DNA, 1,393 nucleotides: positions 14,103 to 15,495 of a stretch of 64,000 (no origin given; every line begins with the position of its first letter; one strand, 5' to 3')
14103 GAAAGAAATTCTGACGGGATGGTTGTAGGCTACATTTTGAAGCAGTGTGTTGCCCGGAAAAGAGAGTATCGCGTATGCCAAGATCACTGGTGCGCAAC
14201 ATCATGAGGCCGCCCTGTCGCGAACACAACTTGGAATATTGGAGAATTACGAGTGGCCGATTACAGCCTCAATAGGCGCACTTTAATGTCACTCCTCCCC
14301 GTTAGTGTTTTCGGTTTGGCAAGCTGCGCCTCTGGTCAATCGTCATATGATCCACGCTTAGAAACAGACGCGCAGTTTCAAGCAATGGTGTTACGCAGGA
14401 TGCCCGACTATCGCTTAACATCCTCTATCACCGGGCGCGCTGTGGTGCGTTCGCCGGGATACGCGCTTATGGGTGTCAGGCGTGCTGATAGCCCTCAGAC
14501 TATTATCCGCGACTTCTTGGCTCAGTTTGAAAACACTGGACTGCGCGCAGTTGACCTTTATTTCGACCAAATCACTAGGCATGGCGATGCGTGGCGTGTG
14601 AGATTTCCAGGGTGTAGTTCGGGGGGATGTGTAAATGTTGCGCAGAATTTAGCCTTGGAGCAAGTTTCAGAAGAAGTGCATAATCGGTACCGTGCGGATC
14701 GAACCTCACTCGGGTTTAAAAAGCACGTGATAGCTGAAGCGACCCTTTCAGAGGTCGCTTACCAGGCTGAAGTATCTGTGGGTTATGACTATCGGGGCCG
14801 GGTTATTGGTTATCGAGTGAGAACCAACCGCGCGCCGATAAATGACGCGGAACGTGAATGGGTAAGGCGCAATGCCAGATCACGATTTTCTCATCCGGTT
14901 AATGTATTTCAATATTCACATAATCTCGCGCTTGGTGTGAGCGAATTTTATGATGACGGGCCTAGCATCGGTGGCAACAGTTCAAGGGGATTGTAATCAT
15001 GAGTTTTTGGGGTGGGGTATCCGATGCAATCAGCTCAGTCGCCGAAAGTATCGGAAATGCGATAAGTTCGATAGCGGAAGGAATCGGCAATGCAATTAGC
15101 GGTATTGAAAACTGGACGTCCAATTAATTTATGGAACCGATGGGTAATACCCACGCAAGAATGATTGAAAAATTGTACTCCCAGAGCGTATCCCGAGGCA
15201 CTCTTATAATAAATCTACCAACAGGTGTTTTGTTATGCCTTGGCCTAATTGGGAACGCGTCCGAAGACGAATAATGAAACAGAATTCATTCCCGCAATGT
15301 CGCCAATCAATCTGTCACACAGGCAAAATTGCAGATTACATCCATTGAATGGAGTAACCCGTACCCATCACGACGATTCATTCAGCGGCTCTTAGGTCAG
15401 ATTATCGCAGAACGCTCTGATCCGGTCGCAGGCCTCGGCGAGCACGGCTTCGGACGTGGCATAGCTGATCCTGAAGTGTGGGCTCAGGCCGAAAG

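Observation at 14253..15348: AT-rich islet: lipoprotein followed by up to three tightly packed micro-ORFs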

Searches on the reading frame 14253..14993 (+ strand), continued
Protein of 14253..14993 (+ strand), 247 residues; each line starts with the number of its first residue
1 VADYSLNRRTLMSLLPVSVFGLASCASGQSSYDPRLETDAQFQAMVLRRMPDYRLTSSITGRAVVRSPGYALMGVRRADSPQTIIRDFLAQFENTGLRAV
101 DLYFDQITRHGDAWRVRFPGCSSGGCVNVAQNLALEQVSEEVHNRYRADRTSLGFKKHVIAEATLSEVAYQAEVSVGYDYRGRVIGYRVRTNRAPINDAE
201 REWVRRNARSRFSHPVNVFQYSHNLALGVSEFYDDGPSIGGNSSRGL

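Call 41: fold_search(model_id=the predicted structure, library=viral)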
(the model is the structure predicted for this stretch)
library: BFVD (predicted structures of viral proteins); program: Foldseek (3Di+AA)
matches with E <= 10: 806; with E <= 0.001: 0
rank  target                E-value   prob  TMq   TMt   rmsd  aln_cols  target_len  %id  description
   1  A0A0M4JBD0            3.9e-02  0.16  0.17  0.12  22.5       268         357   11  (no name in the UniProt tables at hand)
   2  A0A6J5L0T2            4.7e-02  0.08  0.15  0.13  20.7       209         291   13  NAT_SF domain containing protein [uncultured Caudovirales phage]
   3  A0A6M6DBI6            4.9e-02  0.38  0.22  0.25  23.6       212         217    9  (no name in the UniProt tables at hand)
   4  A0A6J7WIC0            6.3e-02  0.23  0.15  0.17  12.8       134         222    7  Uncharacterized protein [uncultured Caudovirales phage]
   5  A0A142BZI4            6.7e-02  0.07  0.14  0.14  27.0       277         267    9  (no name in the UniProt tables at hand)
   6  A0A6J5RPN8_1          9.5e-02  0.15  0.17  0.05  16.2       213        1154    9  Large polyvalent protein associated domain-containing protein [uncultured Caudovirales phage]
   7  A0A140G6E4            1.1e-01  0.08  0.14  0.11  21.5       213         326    9  Uncharacterized protein [Arthrobacter phage KellEzio]
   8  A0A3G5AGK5            1.4e-01  0.18  0.19  0.11  23.5       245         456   13  MORN repeat-containing protein [Solumvirus sp.]
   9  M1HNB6                1.4e-01  0.08  0.14  0.14  25.9       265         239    8  (no name in the UniProt tables at hand)
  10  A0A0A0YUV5            1.5e-01  0.13  0.13  0.20  14.0       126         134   12  Uncharacterized protein [Flavobacterium phage FCL-2]
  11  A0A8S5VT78            1.5e-01  0.07  0.13  0.13  22.2       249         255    8  (no name in the UniProt tables at hand)
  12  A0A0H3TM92            1.7e-01  0.13  0.20  0.24  16.4       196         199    8  (no name in the UniProt tables at hand)
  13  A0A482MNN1            1.8e-01  0.18  0.16  0.35  14.3       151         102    9  Diguanylate cyclase [Burkholderia phage BcepSauron]
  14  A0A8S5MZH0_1          1.8e-01  0.08  0.13  0.05  19.6       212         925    9  Minor tail protein [Siphoviridae sp. ctoMB99]
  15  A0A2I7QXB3            1.9e-01  0.04  0.13  0.13  17.4       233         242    8  (no name in the UniProt tables at hand)
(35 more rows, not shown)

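Call 45: find_homologous_proteins(query=L006:5747-6046:+, max_evalue=1)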
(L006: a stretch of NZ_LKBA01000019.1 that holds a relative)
Query L006:5747-6046:+: 6 candidates shared short words with the query, none scored E <= 1.

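Call 46: find_encoding_contigs(protein=P0012, flank=3000, max_places=3)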
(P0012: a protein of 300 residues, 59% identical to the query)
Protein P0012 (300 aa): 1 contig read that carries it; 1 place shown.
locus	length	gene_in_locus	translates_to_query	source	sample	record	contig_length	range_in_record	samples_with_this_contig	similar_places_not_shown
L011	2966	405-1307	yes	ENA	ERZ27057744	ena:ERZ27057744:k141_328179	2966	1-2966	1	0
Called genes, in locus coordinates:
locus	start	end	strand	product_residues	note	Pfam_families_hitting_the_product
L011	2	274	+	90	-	?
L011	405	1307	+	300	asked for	-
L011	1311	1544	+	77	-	-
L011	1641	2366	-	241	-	PF01609:DDE_Tnp_1, PF13612:DDE_Tnp_1_3, PF13359:DDE_Tnp_4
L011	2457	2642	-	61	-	PF05598:DUF772 (weak)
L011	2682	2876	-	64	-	-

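Call 47: find_encoding_contigs(protein=P0014, flank=5000, max_places=2)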
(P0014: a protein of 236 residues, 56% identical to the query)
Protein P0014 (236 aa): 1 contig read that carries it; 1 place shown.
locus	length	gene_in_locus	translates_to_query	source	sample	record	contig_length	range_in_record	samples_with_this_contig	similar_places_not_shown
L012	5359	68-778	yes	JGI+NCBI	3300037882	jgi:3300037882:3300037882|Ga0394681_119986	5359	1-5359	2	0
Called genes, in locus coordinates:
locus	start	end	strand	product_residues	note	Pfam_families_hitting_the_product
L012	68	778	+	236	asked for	-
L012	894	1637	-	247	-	PF20772:TACO1_YebC_N, PF01709:Transcrip_reg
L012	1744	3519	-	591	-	PF00939:Na_sulph_symp, PF03600:CitMHS, PF02080:TrkA_C, PF00939:Na_sulph_symp, PF03600:CitMHS (weak)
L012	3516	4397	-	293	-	PF00892:EamA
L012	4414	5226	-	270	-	PF13277:YmdB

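Call 48: find_encoding_contigs(protein=P0002, flank=3000, max_places=2)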
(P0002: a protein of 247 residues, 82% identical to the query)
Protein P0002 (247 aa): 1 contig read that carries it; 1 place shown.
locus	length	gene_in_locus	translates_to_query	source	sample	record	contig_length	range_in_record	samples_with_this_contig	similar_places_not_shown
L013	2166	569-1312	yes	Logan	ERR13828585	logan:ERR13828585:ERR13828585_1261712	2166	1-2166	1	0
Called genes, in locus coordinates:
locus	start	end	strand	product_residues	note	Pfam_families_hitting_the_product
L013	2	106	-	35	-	?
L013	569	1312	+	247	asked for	-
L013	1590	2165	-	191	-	?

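Call 49: find_encoding_contigs(protein=P0009, flank=3000, max_places=2)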
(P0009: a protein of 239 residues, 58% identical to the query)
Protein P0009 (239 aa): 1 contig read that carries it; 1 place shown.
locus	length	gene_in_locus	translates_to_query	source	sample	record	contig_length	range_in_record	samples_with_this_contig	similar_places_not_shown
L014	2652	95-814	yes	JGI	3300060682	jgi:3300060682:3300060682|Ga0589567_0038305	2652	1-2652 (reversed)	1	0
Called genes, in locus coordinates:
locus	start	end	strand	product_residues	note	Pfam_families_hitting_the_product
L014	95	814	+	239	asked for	-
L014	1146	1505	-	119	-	PF00462:Glutaredoxin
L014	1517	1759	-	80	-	PF01722:BolA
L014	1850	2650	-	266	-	?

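Call 60: find_encoding_contigs(protein=P0023, flank=5000, max_places=3)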
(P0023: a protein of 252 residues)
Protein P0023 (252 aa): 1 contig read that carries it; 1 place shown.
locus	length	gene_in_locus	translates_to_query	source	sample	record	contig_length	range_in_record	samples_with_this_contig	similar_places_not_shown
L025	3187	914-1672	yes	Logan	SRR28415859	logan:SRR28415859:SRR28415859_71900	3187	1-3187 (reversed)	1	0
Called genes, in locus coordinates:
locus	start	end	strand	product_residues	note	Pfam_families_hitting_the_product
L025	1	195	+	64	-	?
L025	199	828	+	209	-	PF01144:CoA_trans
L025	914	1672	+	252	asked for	-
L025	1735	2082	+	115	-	-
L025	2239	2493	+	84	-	-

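Call 64: find_homologous_proteins(query=L025:1735-2079:+, max_evalue=10)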
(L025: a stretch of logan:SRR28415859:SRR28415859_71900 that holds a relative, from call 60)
Query L025:1735-2079:+ (115 aa): 1 proteins with E <= 10 among 7 candidates.
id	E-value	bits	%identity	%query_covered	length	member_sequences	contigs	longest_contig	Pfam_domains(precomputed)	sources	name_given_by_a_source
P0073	9.5e-67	240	100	100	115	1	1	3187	-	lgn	-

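Call 66: find_encoding_contigs(protein=P0024, flank=4000, max_places=3)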
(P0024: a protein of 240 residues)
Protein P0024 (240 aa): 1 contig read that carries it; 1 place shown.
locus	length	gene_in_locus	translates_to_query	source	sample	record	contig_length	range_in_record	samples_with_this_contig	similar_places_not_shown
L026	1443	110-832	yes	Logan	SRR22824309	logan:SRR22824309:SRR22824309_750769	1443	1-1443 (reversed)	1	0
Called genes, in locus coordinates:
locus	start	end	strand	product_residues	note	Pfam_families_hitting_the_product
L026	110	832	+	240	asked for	-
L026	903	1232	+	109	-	PF00893:Multi_Drug_Res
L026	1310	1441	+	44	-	?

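Call 77: predict_structure(alignment_id=A7)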
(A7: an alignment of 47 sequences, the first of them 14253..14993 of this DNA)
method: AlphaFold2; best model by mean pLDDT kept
length: 247 residues; sequences in the alignment: 47
mean_pLDDT: 87.9   pTM: 0.81
mean pLDDT of the five models: 87.9, 85.9, 83.7, 83.6, 83.0
residues with pLDDT >= 90: 187; 70-90: 20; 50-70: 14; < 50: 26
segments of 3 or more residues with pLDDT < 50: 1-3, 5-24, 27-29
pLDDT, mean of each block of 10 residues (from residue 1): 44 46 49 85 98 98 98 89 95 97 81 93 97 94 96 97 98 98 98 95 93 95 98 80 87
secondary structure, 60 per line:
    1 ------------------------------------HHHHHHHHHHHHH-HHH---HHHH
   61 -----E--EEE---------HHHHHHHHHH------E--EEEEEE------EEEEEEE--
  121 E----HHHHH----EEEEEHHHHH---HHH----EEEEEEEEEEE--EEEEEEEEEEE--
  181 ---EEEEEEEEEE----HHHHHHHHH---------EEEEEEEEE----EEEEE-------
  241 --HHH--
elements in order: H37-49 H57-60 E69-71 H81-90 E100-105 E112-118 H126-130 E135-139 H140-144 E155-165 E168-178 E184-193 H198-206 E216-224 E229-233

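Call 79: fold_search(model_id=the predicted structure, library=pdb)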
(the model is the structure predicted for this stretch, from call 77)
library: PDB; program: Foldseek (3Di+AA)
matches with E <= 10: 837; with E <= 0.001: 0
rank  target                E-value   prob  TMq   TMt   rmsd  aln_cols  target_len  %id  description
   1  9iqd_A                1.0e-01  0.21  0.14  0.26  14.1       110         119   10  Apo-MicM,homologous of AkaM, SnoaL-like protein (released 2025-07-16)
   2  9iql_B                1.0e-01  0.20  0.14  0.23  11.5        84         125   10  SacM in complex with L6S (released 2025-07-16)
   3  9gol_A                1.5e-01  0.21  0.16  0.28  15.4       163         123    8  Crystal structure of limonene epoxide hydrolase LEH 19 (released 2026-03-18)
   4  7vx2_D                1.6e-01  0.16  0.13  0.20  19.7       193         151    8  Crystal Structure of the Y53F/N55A/I80F/L114V/I116V mutant of LEH (released 2023-01-18)
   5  4xdv_A                1.6e-01  0.11  0.13  0.21  18.3       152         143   10  Crystal Structure of the L74F/M78V/I80V/L114F mutant of LEH complexed with cyclohexanediol (released 2015-07-15)
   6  3u1w_A                1.6e-01  0.08  0.13  0.13  15.8       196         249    9  Crystal structure of a Calcium binding protein (BDI_1975) from Parabacteroides distasonis ATCC 8503 at 2.00 A resoluti (released 2012-01-25)
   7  9iq7_A                1.7e-01  0.16  0.14  0.24  11.5        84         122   10  SacM-homologous of AkaM (released 2025-07-16)
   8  9iqk_B                1.7e-01  0.16  0.14  0.24  11.5        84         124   10  SacM in complex with LC3 (released 2025-07-16)
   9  4r9k_A                1.7e-01  0.12  0.13  0.21  17.2       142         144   10  Structure of thermostable eightfold mutant of limonene epoxide hydrolase from Rhodococcus erythropolis (released 2014-09-24)
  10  9iqn                  1.9e-01  0.15  0.14  0.26  13.8       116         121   11  CatM-W86A-L6R, a SnoaL-like protein in complex with substrate mimic L6R (released 2025-07-16)
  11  8wo8_A                1.9e-01  0.08  0.15  0.09  19.3       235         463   12  Crystal Structure of an RNA-binding protein, FAU-1, from Pyrococcus furiosus (released 2024-02-14)
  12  3er7_B                2.1e-01  0.35  0.15  0.27  11.0        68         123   13  Crystal structure of NTF2-like protein of unknown function (YP_001812677.1) from EXIGUOBACTERIUM SP. 255-15 at 1.50 A  (released 2008-10-14)
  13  9va7_E                2.1e-01  0.13  0.16  0.11  11.3       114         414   10  Crystal structure of legionella effector Lem17 in complex with IP6 (released 2026-01-21)
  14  3cfa_A                2.1e-01  0.08  0.17  0.23  17.8       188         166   12  Anemonia sulcata red fluorescent protein asRFP (released 2009-03-10)
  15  6isk_A                2.4e-01  0.35  0.15  0.28  11.2        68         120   10  SnoaL-like cyclase XimE (released 2019-11-20)
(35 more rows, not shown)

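Call 80: list_cluster_members(proteins=[P0025, P0027, P0029, P0031, P0032, P0033, P0035, P0037, P0038, P0040])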
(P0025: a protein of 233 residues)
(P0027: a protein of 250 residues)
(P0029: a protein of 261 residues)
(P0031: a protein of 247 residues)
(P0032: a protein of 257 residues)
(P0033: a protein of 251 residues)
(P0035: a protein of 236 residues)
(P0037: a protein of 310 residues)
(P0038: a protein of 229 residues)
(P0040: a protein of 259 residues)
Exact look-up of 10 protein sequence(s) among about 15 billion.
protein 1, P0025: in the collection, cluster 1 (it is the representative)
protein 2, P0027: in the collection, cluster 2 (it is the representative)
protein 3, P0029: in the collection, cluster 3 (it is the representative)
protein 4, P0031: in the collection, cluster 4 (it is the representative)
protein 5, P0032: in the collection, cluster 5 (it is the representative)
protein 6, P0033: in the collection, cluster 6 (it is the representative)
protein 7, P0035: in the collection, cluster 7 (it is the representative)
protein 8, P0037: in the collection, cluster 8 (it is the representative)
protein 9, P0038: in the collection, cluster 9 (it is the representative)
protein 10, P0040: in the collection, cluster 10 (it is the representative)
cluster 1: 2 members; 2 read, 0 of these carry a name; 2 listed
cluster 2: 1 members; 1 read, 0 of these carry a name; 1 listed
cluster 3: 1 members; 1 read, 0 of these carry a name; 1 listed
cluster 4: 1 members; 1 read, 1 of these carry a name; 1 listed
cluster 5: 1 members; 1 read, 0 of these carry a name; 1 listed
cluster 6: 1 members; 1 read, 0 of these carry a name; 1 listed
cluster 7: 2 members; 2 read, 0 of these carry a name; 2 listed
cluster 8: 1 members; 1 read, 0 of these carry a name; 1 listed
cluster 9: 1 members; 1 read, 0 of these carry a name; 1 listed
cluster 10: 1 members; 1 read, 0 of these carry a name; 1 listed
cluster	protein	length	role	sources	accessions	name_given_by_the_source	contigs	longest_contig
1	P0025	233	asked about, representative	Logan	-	-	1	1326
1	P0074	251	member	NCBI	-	-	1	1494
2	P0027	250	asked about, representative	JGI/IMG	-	-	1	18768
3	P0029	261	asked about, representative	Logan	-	-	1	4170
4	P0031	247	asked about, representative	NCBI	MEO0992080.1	MAG: hypothetical protein AAFX00_14195 [Pseudomonadota bacterium]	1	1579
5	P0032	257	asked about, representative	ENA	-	-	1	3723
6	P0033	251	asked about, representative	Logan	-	-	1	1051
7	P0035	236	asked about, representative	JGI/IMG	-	-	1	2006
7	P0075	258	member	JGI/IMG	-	-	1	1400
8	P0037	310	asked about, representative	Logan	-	-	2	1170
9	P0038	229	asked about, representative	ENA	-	-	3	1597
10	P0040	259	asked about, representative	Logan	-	-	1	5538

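Call 81: find_encoding_contigs(protein=P0027, flank=6000, max_places=2)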
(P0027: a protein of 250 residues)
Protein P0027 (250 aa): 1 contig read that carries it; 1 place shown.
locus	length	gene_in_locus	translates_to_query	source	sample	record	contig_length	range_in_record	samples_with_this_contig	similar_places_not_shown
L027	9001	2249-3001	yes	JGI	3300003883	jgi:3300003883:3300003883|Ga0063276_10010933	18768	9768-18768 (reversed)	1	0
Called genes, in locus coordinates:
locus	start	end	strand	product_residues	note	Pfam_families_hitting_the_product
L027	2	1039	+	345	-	?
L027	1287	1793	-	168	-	-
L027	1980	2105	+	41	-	-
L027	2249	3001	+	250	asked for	-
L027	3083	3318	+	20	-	-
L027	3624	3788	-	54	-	-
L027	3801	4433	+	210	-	-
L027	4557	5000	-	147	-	PF01047:MarR, PF12802:MarR_2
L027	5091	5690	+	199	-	PF10604:Polyketide_cyc2, PF08327:AHSA1 (weak)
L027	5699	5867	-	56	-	-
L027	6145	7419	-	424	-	PF27526:XylA2_C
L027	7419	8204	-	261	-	PF02463:SMC_N (faint), PF00005:ABC_tran, PF13304:AAA_21 (faint)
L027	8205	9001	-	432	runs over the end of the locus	PF02653:BPD_transp_2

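Call 93: search_protein_families(library=pfam, proteins=[L006:3764-4306:-, L006:4447-4563:-, L006:6084-6215:+, L006:6433-6768:+, L008:3818-4237:+, L008:4650-4907:+, L027:3801-4430:+, L027:1287-1790:-], max_evalue=0.001)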
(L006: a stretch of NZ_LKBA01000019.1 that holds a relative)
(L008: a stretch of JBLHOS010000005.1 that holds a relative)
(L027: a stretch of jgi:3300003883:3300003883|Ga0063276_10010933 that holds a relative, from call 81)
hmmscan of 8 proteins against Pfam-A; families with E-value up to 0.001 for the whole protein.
L006:3764-4306:- (180 aa): 4 families
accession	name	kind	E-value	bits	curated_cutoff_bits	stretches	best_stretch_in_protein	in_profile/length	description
PF00665.32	rve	-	1.6e-18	67.3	32.6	1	32-108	21-99/102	Integrase core domain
PF13683.12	rve_3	-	5.5e-14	52.1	26.5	1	100-165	2-67/67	Integrase core domain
PF13333.12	rve_2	-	2.3e-05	24.9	22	1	119-165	2-48/56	Integrase core domain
PF24764.1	rva_4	-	7e-05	23.1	26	1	40-129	29-117/194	Integrase core domain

L006:4447-4563:- (38 aa): 0 families

L006:6084-6215:+ (44 aa): 0 families

L006:6433-6768:+ (112 aa): 3 families
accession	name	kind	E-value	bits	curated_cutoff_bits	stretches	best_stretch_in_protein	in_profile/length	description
PF13683.12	rve_3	-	3.2e-08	33.7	26.5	1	38-104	2-67/67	Integrase core domain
PF13333.12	rve_2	-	4.4e-08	33.6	22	1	56-110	1-54/56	Integrase core domain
PF00665.32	rve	-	3.1e-06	27.8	32.6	1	13-49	66-102/102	Integrase core domain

L008:3818-4237:+ (140 aa): 2 families
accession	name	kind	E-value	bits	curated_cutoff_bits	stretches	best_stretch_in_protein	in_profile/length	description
PF13518.12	HTH_28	-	0.00022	21.7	25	1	17-46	8-35/52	Helix-turn-helix domain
PF13384.12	HTH_23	-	0.00041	20.5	24.6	1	20-46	12-40/50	Homeodomain-like domain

L008:4650-4907:+ (86 aa): 2 families
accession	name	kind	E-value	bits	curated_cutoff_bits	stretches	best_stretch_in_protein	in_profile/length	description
PF13683.12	rve_3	-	6.3e-09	35.9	26.5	1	12-59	19-67/67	Integrase core domain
PF13333.12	rve_2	-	0.00049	20.6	22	1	23-61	12-50/56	Integrase core domain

L027:3801-4430:+ (210 aa): 1 family
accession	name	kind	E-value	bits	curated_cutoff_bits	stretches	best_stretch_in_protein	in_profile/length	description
PF00589.27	Phage_integrase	-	0.0001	22.6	27.1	1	19-194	17-165/172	Phage integrase family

L027:1287-1790:- (167 aa): 0 families

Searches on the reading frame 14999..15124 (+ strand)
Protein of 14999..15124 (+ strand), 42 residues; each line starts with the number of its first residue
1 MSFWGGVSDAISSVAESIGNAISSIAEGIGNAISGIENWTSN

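Call 4: search_protein_families(library=pfam, proteins=[window:14999-15124:+], max_evalue=1)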
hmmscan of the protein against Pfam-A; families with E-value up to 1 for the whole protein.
window:14999-15124:+ (42 aa): 1 family
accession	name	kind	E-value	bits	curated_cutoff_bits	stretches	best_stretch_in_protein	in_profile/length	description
PF09718.15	Tape_meas_lam_C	-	0.06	13.9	23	1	4-38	4-38/76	Lambda phage tail tape-measure protein (Tape_meas_lam_C)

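Call 5: search_protein_families(library=ncbifam, proteins=[window:14999-15124:+], max_evalue=1)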
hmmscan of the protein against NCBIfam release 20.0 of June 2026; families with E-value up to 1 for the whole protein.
window:14999-15124:+ (42 aa): 2 families
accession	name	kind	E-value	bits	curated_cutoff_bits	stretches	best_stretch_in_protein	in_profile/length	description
NF052420.1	translocon_SseD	equivalog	0.044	13.9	130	1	4-40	54-91/152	type III secretion system translocon protein SseD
NF010510.0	PRK13922.11-5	equivalog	0.061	12.3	415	1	3-27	44-68/334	rod shape-determining protein MreC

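Call 9: search_protein_families(library=phrogs, proteins=[window:14999-15124:+], max_evalue=1)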
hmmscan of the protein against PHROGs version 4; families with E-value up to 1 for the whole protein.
window:14999-15124:+ (42 aa): 12 families
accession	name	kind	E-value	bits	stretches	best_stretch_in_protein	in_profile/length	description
phrog_58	-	tail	0.0024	17.2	1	3-40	852-889/1544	tail length tape measure protein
phrog_4197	-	tail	0.0051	15.5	1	3-41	1048-1086/1783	tail length tape measure protein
phrog_1535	-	tail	0.011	14.9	1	3-41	880-992/1152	tail length tape measure protein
phrog_1204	-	tail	0.014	14.2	1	6-39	961-994/1483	tail protein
phrog_17020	-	unknown function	0.028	14.6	1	3-40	115-152/353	-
phrog_5493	-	tail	0.05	12.8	1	2-41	890-929/1102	tail length tape measure protein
phrog_305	-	tail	0.073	12.6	1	2-36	586-619/1001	tail length tape measure protein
phrog_9875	-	unknown function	0.13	13.5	1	5-33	4-32/72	-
phrog_14295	-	unknown function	0.19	10.3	1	2-36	1011-1043/1439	-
phrog_1716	-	tail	0.2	11.1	1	5-40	708-743/943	tail length tape measure protein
phrog_18044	-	unknown function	0.5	12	0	12-39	47-74/74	-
phrog_19744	-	unknown function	0.56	11.1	0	7-17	27-37/38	-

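Call 10: search_protein_families(library=padloc, proteins=[window:14999-15124:+], max_evalue=1)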
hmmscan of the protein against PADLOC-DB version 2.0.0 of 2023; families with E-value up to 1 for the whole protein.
window:14999-15124:+ (42 aa): 1 family
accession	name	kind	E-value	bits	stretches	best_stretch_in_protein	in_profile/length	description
PDLC05025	PDC-S47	-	0.019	12.7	1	8-41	24-57/263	-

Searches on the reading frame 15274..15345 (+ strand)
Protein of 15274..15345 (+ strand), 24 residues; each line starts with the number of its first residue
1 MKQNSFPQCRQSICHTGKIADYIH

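Call 4: search_protein_families(library=pfam, proteins=[window:15274-15345:+], max_evalue=1)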
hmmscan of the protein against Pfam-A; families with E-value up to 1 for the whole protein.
window:15274-15345:+ (24 aa): 0 families

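Call 5: search_protein_families(library=ncbifam, proteins=[window:15274-15345:+], max_evalue=1)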
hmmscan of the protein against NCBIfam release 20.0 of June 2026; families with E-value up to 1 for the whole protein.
window:15274-15345:+ (24 aa): 0 families

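Call 9: search_protein_families(library=phrogs, proteins=[window:15274-15345:+], max_evalue=1)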
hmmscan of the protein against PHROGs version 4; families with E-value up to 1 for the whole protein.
window:15274-15345:+ (24 aa): 0 families

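Call 10: search_protein_families(library=padloc, proteins=[window:15274-15345:+], max_evalue=1)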
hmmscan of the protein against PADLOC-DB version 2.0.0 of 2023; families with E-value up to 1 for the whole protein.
window:15274-15345:+ (24 aa): 0 families
